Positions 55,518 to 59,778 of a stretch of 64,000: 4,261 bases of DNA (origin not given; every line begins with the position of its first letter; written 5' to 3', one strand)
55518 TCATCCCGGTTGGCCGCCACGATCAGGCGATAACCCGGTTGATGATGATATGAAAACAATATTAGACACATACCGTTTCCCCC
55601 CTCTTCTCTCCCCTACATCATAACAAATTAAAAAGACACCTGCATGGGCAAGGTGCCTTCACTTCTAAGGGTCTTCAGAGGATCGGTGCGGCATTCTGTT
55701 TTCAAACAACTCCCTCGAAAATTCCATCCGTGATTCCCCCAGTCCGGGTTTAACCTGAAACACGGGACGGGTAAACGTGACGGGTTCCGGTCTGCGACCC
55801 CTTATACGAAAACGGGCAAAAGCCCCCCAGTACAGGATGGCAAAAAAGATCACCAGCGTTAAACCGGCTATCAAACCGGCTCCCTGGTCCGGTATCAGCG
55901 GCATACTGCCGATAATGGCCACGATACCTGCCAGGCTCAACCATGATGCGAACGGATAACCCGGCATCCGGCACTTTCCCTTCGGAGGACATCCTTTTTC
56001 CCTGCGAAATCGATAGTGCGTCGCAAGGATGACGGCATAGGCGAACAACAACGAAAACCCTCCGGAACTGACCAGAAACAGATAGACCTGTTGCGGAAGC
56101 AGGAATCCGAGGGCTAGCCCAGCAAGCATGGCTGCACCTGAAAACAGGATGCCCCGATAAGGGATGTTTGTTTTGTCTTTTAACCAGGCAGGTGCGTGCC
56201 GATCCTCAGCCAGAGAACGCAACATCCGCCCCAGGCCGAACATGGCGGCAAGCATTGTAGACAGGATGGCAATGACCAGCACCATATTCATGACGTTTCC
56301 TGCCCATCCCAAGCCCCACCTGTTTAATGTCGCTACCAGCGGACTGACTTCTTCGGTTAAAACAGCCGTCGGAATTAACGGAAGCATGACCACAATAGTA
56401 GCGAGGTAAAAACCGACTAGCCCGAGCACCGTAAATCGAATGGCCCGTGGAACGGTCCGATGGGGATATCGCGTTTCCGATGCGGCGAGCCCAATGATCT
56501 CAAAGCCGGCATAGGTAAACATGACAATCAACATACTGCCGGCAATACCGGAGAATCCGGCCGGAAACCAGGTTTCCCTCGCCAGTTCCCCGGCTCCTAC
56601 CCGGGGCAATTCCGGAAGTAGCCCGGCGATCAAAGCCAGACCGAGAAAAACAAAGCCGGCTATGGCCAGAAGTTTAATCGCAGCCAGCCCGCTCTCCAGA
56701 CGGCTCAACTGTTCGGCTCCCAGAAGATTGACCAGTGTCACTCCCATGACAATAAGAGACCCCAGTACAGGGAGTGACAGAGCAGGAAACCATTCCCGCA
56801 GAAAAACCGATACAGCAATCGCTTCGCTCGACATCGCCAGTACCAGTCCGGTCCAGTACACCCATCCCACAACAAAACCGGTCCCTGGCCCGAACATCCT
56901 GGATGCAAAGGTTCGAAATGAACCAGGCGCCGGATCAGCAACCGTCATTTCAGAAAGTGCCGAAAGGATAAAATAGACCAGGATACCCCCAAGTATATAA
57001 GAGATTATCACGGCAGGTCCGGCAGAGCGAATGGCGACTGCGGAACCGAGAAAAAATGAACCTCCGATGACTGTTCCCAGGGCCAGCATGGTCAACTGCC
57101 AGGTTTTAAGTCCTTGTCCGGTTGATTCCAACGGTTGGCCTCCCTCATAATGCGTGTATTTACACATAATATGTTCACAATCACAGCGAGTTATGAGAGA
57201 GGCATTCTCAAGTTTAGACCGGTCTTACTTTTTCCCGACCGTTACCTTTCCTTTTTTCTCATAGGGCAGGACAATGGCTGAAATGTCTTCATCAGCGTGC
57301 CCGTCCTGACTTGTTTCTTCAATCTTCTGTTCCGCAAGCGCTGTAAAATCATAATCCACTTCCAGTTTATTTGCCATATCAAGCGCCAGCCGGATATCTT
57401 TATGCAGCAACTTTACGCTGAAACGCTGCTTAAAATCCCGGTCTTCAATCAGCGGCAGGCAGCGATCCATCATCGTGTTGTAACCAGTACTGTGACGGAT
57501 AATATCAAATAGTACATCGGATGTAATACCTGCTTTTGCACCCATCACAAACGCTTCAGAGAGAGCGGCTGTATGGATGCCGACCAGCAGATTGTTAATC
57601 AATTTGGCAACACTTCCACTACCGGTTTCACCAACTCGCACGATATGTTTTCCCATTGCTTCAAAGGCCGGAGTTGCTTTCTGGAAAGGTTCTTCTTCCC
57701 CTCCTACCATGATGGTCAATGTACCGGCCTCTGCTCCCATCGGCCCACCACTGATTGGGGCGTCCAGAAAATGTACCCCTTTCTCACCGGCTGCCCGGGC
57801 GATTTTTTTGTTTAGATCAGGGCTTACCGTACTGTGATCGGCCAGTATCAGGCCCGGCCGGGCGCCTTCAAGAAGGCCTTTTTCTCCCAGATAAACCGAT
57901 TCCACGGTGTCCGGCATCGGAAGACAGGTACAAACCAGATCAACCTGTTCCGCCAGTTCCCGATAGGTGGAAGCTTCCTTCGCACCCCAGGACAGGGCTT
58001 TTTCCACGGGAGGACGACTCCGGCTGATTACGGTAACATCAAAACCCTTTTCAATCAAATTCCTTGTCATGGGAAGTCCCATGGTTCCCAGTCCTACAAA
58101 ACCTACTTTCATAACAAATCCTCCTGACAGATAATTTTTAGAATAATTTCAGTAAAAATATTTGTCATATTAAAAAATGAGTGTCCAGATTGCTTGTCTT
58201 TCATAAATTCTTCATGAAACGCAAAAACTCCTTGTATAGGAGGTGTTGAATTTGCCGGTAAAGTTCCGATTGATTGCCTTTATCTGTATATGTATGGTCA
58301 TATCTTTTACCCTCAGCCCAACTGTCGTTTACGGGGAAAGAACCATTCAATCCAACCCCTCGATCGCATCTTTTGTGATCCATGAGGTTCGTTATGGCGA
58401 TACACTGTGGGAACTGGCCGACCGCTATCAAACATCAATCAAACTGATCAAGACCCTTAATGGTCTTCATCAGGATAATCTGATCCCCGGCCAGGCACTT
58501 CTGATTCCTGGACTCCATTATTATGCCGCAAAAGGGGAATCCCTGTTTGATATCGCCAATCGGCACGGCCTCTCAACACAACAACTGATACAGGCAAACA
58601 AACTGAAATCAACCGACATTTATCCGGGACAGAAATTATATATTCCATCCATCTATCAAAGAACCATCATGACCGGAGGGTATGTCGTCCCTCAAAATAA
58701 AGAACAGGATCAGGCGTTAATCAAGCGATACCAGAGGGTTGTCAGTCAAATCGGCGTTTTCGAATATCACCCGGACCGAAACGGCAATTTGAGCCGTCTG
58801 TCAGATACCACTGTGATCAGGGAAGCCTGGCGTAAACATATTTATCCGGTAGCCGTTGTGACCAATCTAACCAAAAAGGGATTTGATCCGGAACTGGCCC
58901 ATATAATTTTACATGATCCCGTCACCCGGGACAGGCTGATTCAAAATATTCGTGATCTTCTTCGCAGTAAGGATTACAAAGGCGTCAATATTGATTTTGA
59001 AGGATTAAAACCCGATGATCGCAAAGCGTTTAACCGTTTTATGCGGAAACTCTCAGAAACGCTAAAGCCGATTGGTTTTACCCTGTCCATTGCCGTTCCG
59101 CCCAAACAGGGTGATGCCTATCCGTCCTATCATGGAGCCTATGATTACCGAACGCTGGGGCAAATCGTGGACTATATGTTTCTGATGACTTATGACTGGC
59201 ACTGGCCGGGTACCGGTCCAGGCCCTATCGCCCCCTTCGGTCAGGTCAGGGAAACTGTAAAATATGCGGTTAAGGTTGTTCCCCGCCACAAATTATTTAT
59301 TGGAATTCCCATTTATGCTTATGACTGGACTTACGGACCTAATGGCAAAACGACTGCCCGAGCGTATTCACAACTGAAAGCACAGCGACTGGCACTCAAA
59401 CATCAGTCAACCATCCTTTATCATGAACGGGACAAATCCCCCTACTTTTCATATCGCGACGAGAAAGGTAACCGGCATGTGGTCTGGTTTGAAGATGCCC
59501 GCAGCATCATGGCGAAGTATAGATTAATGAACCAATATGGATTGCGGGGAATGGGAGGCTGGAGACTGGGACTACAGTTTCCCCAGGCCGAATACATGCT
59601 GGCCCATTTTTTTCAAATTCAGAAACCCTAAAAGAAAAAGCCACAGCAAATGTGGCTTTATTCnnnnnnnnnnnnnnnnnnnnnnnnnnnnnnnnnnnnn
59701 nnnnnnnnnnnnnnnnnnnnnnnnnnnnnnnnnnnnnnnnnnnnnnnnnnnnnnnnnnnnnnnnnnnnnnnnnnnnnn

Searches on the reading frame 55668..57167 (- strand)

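Call 70: search_protein_families(library=pfam, proteins=[window:55668-57167:-], max_evalue=0.00001)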
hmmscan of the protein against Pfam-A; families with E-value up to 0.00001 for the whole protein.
window:55668-57167:- (500 aa): 2 families
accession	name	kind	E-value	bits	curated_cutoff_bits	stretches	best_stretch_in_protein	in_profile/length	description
PF00324.27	AA_permease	-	9.7e-73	245.9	24.6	1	25-429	2-427/470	Amino acid permease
PF13520.12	AA_permease_2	-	4.4e-39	135.1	27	1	20-430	1-412/427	Amino acid permease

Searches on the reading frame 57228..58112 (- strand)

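Call 70: search_protein_families(library=pfam, proteins=[window:57228-58112:-], max_evalue=0.00001)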
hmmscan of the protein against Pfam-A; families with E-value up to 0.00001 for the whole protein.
window:57228-58112:- (295 aa): 3 families
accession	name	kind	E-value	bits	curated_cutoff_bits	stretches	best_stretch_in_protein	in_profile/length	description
PF03446.21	NAD_binding_2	-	2.7e-52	177.5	21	1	2-161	1-161/161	NAD binding domain of 6-phosphogluconate dehydrogenase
PF14833.11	NAD_binding_11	-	8.5e-34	116.9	30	1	164-282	1-120/122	NAD-binding of NADP-dependent 3-hydroxyisobutyrate dehydrogenase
PF13241.12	NAD_binding_7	-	4.8e-06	27.5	22.1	0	2-74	9-79/104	Putative NAD(P)-binding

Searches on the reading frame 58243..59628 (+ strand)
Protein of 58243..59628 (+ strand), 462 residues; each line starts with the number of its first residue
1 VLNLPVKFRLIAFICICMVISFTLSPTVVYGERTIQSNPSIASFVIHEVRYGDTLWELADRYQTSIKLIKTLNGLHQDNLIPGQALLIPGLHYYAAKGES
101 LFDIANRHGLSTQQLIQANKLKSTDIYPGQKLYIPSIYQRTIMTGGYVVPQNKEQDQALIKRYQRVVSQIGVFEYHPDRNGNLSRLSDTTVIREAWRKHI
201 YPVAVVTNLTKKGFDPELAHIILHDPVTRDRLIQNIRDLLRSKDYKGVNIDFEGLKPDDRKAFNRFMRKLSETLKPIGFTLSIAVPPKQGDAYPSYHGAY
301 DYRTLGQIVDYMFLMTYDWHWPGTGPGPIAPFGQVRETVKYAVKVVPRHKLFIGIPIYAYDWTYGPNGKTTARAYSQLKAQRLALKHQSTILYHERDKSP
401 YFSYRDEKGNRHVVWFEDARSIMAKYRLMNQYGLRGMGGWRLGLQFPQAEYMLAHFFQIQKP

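Call 70: search_protein_families(library=pfam, proteins=[window:58243-59628:+], max_evalue=0.00001)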
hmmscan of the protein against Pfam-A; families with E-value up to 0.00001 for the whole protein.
window:58243-59628:+ (462 aa): 3 families
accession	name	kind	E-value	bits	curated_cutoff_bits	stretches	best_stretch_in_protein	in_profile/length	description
PF00704.34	Glyco_hydro_18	-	1.2e-33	117.6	29.6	1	223-443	84-315/317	Glycosyl hydrolases family 18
PF01476.26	LysM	-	1e-29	102.6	20.9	2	96-135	4-43/43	LysM domain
PF23473.1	LysM3_LYK4_5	-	6.3e-10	39.4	29.3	1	91-135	3-47/48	LYK4/5 LysM3 domain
